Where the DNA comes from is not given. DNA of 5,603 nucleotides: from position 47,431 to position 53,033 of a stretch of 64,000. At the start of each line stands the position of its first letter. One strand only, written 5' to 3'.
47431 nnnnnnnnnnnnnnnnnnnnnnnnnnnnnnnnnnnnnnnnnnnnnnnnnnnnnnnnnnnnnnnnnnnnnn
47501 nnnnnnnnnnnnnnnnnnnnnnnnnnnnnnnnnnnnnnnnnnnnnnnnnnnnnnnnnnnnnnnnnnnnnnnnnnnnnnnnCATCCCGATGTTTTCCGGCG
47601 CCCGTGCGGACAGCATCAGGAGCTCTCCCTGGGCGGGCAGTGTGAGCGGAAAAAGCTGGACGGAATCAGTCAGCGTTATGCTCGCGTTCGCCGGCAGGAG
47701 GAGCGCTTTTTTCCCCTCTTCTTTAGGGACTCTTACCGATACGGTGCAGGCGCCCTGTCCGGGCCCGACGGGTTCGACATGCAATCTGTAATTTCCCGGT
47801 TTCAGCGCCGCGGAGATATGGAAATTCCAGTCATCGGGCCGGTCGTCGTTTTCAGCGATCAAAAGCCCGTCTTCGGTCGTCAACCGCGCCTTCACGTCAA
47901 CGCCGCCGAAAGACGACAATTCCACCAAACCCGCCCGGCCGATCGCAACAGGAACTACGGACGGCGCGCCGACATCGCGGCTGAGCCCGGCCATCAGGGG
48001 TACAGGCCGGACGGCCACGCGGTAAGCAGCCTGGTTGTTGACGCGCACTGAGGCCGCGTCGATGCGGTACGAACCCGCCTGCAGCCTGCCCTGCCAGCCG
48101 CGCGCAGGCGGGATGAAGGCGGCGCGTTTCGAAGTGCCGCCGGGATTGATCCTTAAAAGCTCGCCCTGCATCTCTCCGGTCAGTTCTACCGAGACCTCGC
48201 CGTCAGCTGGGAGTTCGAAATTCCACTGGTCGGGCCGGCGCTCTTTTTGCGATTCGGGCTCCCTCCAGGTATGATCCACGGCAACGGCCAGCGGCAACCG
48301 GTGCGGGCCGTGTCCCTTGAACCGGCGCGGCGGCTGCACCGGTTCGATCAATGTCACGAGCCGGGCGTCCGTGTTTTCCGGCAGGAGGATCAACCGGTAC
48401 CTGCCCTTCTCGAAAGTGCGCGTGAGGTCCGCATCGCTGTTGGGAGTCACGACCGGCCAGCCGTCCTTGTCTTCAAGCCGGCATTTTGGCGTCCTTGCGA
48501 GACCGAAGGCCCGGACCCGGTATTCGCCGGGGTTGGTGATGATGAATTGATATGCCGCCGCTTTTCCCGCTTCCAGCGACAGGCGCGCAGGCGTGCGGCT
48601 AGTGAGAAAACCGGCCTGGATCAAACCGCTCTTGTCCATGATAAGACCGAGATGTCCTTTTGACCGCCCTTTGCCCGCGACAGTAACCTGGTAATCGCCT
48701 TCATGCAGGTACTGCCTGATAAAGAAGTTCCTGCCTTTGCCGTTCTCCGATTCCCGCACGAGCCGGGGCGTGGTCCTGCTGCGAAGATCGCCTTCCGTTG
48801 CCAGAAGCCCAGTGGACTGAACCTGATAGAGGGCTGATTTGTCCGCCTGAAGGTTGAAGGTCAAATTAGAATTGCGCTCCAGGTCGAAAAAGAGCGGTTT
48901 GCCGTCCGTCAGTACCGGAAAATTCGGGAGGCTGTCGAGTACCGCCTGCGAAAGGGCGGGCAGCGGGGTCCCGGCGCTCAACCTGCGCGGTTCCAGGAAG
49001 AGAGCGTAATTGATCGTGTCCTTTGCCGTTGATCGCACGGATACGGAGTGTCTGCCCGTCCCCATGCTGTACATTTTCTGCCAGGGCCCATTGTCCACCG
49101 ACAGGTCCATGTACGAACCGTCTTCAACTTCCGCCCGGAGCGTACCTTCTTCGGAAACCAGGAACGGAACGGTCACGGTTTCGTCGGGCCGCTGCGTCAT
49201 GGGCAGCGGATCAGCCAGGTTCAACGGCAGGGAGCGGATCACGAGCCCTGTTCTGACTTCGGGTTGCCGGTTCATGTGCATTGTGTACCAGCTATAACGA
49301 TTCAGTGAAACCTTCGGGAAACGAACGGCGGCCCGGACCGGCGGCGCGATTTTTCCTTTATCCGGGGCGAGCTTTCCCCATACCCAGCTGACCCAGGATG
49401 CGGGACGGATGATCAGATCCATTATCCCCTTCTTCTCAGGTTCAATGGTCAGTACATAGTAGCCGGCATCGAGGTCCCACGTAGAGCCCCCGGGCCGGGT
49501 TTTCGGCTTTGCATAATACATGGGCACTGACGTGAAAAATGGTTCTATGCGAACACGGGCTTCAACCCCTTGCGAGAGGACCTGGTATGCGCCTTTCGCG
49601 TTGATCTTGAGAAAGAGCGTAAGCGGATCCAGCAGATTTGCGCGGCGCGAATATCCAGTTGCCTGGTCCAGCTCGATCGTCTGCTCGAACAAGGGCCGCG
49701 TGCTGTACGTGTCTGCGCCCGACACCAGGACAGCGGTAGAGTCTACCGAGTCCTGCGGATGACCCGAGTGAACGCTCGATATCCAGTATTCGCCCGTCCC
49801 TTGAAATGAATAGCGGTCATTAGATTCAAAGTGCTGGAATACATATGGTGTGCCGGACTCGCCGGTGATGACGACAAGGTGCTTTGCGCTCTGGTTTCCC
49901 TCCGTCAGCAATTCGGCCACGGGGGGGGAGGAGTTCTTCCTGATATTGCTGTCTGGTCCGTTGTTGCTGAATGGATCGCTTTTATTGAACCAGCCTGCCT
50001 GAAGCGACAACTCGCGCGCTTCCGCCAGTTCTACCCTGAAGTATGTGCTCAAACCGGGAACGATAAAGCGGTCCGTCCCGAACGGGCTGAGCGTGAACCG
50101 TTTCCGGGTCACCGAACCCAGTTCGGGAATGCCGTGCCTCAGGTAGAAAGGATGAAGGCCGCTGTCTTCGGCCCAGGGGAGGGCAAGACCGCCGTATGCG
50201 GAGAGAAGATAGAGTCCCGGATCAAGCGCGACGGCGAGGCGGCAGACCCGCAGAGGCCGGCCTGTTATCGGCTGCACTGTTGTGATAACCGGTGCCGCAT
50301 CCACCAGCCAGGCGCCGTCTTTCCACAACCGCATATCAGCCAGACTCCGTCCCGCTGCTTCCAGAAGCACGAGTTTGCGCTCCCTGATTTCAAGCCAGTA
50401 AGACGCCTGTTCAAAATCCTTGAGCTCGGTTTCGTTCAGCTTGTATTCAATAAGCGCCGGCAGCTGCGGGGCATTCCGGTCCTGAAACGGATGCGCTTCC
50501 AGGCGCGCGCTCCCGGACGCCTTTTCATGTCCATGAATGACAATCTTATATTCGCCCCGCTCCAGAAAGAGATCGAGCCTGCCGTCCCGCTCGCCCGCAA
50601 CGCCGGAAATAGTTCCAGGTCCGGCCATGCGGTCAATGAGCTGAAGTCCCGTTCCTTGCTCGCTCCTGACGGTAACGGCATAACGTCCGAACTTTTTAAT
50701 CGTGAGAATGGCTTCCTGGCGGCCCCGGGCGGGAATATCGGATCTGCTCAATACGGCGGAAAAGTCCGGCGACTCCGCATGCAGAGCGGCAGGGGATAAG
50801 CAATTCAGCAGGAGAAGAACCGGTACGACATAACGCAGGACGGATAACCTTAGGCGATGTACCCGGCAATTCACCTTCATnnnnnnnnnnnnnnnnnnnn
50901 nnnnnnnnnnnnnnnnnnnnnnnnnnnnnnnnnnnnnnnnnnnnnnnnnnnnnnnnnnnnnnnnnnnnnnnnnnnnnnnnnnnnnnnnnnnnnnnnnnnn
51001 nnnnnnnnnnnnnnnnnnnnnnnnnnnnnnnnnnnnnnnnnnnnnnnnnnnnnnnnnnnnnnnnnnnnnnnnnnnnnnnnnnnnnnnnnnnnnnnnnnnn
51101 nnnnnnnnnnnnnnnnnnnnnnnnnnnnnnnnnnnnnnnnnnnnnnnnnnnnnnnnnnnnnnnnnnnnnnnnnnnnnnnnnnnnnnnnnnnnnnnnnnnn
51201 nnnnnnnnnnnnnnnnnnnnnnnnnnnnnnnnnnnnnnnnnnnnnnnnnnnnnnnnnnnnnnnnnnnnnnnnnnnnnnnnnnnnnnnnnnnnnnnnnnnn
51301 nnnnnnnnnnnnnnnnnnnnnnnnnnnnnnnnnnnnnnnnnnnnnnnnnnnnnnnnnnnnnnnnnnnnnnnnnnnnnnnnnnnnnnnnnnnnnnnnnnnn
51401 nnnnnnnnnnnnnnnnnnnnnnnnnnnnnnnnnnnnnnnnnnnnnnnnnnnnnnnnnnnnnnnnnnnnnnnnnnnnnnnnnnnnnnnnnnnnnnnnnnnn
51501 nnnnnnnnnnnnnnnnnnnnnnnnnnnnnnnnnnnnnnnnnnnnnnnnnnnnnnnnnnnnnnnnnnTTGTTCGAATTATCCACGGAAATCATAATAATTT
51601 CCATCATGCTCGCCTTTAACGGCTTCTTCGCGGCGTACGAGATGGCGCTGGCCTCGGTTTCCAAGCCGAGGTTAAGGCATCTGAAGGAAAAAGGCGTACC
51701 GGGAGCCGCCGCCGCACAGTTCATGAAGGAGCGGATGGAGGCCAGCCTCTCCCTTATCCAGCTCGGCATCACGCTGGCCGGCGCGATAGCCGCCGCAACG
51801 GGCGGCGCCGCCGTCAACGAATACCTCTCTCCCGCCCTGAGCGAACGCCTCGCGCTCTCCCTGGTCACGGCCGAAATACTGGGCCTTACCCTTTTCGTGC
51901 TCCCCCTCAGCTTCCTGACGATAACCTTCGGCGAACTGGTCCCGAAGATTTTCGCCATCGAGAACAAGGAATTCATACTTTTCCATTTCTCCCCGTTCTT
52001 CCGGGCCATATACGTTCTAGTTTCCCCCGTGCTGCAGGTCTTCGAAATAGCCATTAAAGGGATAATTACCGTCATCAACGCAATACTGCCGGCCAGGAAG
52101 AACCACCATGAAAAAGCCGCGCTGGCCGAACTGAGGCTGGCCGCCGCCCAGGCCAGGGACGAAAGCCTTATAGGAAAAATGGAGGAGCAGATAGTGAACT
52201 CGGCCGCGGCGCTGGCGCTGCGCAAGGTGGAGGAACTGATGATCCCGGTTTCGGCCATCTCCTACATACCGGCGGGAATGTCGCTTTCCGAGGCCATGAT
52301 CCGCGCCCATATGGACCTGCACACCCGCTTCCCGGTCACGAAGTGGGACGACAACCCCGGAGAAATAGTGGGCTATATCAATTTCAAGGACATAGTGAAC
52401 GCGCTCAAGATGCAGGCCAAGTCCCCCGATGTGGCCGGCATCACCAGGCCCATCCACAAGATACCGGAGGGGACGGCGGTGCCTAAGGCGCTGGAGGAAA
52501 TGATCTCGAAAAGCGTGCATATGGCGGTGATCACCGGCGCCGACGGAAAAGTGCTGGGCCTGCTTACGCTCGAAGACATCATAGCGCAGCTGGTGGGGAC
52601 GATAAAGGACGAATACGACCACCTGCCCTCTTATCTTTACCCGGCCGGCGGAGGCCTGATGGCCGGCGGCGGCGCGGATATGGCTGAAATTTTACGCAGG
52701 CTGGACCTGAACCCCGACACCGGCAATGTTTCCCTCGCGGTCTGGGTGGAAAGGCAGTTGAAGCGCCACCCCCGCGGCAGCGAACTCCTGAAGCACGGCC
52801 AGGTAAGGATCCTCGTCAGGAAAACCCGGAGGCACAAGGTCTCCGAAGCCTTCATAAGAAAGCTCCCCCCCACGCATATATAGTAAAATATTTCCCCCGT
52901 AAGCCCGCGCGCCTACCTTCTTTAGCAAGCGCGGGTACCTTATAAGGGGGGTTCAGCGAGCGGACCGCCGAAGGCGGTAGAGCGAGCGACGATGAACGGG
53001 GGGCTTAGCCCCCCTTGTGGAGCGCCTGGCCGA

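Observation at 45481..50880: Architecture of the ~1800-aa protein: many degenerate PPC-like beta-sandwich modules and an acidic tail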

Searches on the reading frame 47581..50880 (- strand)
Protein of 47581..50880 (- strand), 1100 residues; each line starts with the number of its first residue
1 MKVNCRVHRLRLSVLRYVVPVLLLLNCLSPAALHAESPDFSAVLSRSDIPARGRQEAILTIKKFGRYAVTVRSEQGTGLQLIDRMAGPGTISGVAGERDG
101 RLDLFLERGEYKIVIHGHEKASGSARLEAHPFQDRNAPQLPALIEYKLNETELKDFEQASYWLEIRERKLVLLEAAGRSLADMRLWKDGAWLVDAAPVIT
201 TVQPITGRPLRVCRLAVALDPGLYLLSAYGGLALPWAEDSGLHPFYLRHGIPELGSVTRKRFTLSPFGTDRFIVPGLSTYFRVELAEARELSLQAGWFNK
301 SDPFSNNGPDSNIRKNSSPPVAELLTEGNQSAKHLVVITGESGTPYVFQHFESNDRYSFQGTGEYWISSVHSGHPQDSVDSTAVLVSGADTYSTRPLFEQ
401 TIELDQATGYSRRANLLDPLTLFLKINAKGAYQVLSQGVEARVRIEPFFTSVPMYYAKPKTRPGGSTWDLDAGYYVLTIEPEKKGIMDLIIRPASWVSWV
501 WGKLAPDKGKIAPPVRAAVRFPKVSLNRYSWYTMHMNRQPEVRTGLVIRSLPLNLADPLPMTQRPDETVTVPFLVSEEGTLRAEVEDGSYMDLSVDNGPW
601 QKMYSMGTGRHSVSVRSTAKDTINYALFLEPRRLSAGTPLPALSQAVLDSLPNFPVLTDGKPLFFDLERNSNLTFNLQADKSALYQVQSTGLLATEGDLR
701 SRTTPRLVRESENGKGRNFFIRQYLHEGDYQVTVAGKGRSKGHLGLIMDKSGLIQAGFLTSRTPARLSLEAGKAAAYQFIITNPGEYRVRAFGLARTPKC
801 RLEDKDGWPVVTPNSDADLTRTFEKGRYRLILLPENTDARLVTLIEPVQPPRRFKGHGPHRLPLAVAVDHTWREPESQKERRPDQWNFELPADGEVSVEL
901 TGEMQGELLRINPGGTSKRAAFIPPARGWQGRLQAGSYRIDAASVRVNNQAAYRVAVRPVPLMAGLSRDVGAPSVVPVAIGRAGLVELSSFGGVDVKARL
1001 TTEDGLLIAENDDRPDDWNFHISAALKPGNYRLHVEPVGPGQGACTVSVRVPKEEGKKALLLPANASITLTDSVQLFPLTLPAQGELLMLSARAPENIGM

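Call 24: predict_structure(alignment_id=A5)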
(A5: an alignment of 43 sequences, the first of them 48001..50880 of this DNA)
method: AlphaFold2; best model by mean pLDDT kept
length: 960 residues; sequences in the alignment: 43
mean_pLDDT: 89.8   pTM: 0.78
mean pLDDT of the five models: 89.8, 89.0, 88.6, 88.2, 88.3
residues with pLDDT >= 90: 720; 70-90: 181; 50-70: 19; < 50: 40
segments of 3 or more residues with pLDDT < 50: 1-13, 26-39, 501-510
pLDDT, mean of each block of 10 residues (from residue 1): 34 49 47 35 92 94 94 94 93 94 94 94 93 93 95 96 95 97 95 94 95 96 96 93 96 95 96 97 95 96 93 93 95 97 97 94 96 87 89 83 90 89 95 89 93 89 92 95 90 73 47 83 93 93 94 96 94 96 96 96 96 94 95 92 89 90 91 93 91 91 91 87 91 89 92 92 91 93 93 87 93 92 94 89 89 83 89 86 93 93 94 88 92 94 90 90
secondary structure, 60 per line:
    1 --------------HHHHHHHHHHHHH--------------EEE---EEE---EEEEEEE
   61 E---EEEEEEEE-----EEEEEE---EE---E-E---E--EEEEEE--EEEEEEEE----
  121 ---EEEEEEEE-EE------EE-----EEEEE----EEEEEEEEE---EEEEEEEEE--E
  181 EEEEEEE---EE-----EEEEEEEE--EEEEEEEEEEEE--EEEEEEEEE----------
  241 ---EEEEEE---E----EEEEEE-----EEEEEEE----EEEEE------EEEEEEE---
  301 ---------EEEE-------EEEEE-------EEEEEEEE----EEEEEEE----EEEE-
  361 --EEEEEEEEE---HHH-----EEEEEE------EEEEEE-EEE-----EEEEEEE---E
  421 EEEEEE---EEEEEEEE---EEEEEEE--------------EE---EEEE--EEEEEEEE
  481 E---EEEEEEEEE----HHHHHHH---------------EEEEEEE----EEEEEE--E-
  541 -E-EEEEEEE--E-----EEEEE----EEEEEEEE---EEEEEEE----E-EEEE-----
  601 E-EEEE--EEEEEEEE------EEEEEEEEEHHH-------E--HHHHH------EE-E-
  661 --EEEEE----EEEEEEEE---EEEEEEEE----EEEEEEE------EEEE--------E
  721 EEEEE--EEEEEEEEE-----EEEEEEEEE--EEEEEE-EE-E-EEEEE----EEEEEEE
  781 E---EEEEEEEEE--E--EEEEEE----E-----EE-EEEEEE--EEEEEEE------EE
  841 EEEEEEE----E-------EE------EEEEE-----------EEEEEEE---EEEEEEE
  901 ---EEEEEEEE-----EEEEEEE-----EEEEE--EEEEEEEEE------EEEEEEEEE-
elements in order (helices of 4 or more, strands of 3 or more residues): H15-27 E42-44 E48-50 E54-61 E65-72 E78-83 E101-106 E109-116 E124-131 E148-152 E157-165 E169-177 E180-187 E198-205 E208-219 E222-230 E244-249 E258-263 E269-275 E280-284 E291-297 E310-313 E321-325 E333-340 E345-351 E356-359 E363-371 E383-388 E395-400 E402-404 E410-416 E420-426 E430-437 E441-447 E467-470 E473-481 E485-493 H498-504 E520-526 E531-536 E544-550 E559-563 E568-575 E579-585 E592-595 E603-606 E609-616 E623-631 H645-649 E663-667 E672-679 E683-690 E695-701 E708-711 E720-725 E728-736 E742-750 E753-758 E765-769 E774-781 E785-793 E799-804 E818-823 E826-832 E839-847 E868-872 E884-890 E894-900 E904-911 E917-923 E929-933 E936-944 E951-959

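Call 27: fold_search(model_id=the predicted structure, library=pdb)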
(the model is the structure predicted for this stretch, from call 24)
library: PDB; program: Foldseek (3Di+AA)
matches with E <= 10: 1077; with E <= 0.001: 25
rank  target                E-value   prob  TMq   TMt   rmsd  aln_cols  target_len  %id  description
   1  7q60                  4.8e-07  0.57  0.07  0.07  37.8      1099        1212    9  Structure of TEV cleaved A2ML1 (A2ML1-TE) (released 2022-04-20)
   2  9u61_E                4.3e-06  0.44  0.07  0.06  38.7      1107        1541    8  CP/MBL pathways C3 convertase C4b2a and C3 complex (released 2026-01-14)
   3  9ijj_O                3.1e-05  0.20  0.05  0.04  77.6      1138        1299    7  In situ structure of the central apparatus in mouse sperm axoneme. (released 2025-06-04)
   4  5iku                  4.0e-05  1.00  0.09  0.34  17.3       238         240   10  Crystal structure of the Hathewaya histolytica ColG tandem collagen-binding domain s3as3b in the presence of calcium at  (released 2017-03-15)
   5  7m0r_E                6.0e-05  0.97  0.12  0.20  21.3       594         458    8  Cryo-EM structure of the Sema3A/PlexinA4/Neuropilin 1 complex (released 2021-05-05)
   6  4qd2_F                7.9e-05  1.00  0.09  0.29  14.1       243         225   12  Molecular basis for disruption of E-cadherin adhesion by botulinum neurotoxin A complex (released 2014-06-25)
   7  2qqk_A                1.4e-04  0.84  0.10  0.14  27.4       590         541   11  Neuropilin-2 a1a2b1b2 Domains in Complex with a Semaphorin-Blocking Fab (released 2007-11-20)
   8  9qce_B                1.8e-04  0.84  0.10  0.13  23.8       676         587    8  HA70-HA17-HA33 complex from Clostridium botulinum Serotype B1 (released 2025-09-10)
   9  7s63_A                1.9e-04  0.18  0.07  0.05  38.2      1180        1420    8  Native-form oocyte/egg Alpha-2-Macroglobulin (A2Moo) tetramer (released 2022-01-05)
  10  9qc8_E                2.5e-04  0.80  0.10  0.14  28.9       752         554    8  BoNT-NTNH-HA70 complex from Clostridium botulinum Serotype B1 (released 2025-09-10)
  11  9qco_D                3.0e-04  0.87  0.10  0.14  22.6       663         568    7  NTNH-HA70 complex from Clostridium botulinum Serotype B1 (released 2025-09-10)
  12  9qce_A                3.8e-04  0.75  0.09  0.14  27.3       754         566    7  HA70-HA17-HA33 complex from Clostridium botulinum Serotype B1 (released 2025-09-10)
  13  3prx_B                3.8e-04  0.13  0.07  0.06  39.9      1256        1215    8  Structure of Complement C5 in Complex with CVF and SSL7 (released 2011-01-19)
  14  4lo7_E                4.4e-04  1.00  0.09  0.30  14.0       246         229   10  HA70(D3)-HA17-HA33 (released 2013-10-30)
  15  9qco_B                4.6e-04  0.80  0.10  0.14  23.9       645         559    7  NTNH-HA70 complex from Clostridium botulinum Serotype B1 (released 2025-09-10)
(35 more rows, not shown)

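Call 66: search_protein_representatives(protein=window:47581-50880:-)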
Query: 1100 residues. Proteins with E-value up to 0.001 (for the whole library): 1247; up to 1e-10: 930; up to 1e-30: 677. The best 150 are listed.
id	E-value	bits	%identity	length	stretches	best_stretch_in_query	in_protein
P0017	0.0e+00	1666.2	67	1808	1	3-1100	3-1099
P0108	0.0e+00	1126.8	50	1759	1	23-1099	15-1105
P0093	0.0e+00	1126.4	48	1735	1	20-1099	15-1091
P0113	0.0e+00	1116.1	49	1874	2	37-1046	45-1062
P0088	0.0e+00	1103.6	48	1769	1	25-1100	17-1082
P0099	0.0e+00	1097.1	48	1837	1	36-1100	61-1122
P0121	0.0e+00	1096.8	48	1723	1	24-1099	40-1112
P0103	0.0e+00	1095.0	48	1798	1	12-1100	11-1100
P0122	0.0e+00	1092.7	48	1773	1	37-1099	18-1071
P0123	0.0e+00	1090.7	48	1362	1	42-1100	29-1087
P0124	0.0e+00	1090.7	48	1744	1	29-1100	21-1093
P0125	0.0e+00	1085.0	50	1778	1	19-1100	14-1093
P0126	0.0e+00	1080.7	50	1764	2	45-1042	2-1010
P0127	0.0e+00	1076.3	49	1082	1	22-1082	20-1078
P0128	0.0e+00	1062.2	47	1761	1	19-1099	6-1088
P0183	1.4e-259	880.6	43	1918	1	40-1098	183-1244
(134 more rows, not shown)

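Call 88: search_protein_families(library=pfam, proteins=[P0183], max_evalue=0.01)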
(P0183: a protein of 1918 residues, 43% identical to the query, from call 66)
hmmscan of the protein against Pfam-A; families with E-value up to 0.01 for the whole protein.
P0183 (1918 aa): 1 family
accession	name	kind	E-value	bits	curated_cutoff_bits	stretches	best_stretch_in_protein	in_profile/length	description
PF07007.17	LprI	-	2.2e-10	41.3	22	1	34-123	1-106/106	Lysozyme inhibitor LprI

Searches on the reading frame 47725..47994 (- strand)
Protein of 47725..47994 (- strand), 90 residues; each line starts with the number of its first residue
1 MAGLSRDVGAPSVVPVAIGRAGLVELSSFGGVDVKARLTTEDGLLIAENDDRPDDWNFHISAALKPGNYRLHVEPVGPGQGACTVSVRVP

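Call 34: search_protein_families(library=pfam, proteins=[window:47725-47994:-], max_evalue=10)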
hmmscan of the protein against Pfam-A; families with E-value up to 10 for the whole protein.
window:47725-47994:- (90 aa): 2 families
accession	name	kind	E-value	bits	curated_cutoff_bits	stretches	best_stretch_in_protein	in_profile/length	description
PF21226.3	MalQ_N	-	0.046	14.5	24.1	1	11-84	2-86/91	MalQ N-terminal beta sandwich domain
PF23623.1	GBD_IRG7_N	-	0.23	12.1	27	1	35-88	39-92/95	IRG7 N-terminal galactose binding domain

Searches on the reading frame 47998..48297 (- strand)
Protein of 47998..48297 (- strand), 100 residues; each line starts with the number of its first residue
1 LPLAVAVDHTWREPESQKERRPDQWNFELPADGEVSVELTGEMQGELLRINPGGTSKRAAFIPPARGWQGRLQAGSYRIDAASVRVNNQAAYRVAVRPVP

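Call 34: search_protein_families(library=pfam, proteins=[window:47998-48297:-], max_evalue=10)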
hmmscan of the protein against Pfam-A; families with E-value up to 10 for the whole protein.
window:47998-48297:- (100 aa): 1 family
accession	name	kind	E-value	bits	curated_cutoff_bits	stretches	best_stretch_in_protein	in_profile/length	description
PF05738.19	Cna_B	-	0.11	13.4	22.3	1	5-40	1-39/87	Cna protein B-type domain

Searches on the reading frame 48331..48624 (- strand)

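Call 34: search_protein_families(library=pfam, proteins=[window:48331-48624:-], max_evalue=10)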
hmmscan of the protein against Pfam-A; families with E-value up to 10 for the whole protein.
window:48331-48624:- (98 aa): 1 family
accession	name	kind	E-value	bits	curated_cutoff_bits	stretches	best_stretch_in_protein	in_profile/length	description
PF16371.11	MetallophosN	-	0.27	11.9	35.6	1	64-95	18-46/77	N terminal of Calcineurin-like phosphoesterase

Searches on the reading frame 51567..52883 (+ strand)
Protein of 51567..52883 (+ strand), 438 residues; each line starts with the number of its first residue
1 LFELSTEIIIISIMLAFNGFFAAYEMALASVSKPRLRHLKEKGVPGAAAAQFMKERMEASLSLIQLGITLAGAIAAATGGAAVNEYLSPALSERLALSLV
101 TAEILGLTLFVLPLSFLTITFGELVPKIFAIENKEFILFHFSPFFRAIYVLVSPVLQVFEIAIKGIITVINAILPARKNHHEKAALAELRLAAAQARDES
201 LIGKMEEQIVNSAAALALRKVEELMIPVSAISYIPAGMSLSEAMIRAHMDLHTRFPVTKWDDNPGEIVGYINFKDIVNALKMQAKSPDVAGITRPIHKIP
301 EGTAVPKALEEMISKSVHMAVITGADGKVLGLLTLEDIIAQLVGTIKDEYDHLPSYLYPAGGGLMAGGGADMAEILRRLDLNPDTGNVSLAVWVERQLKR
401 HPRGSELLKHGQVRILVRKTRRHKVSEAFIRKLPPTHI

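Call 42: search_protein_families(library=pfam, proteins=[window:51567-52883:+], max_evalue=0.001)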
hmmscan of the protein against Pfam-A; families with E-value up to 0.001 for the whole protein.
window:51567-52883:+ (438 aa): 2 families
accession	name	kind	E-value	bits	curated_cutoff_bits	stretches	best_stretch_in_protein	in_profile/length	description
PF01595.25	CNNM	-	1.6e-30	106.6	28.4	1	9-203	1-175/181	Cyclin M transmembrane N-terminal domain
PF00571.33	CBS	-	1.4e-14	54.6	24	2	292-343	5-56/57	CBS domain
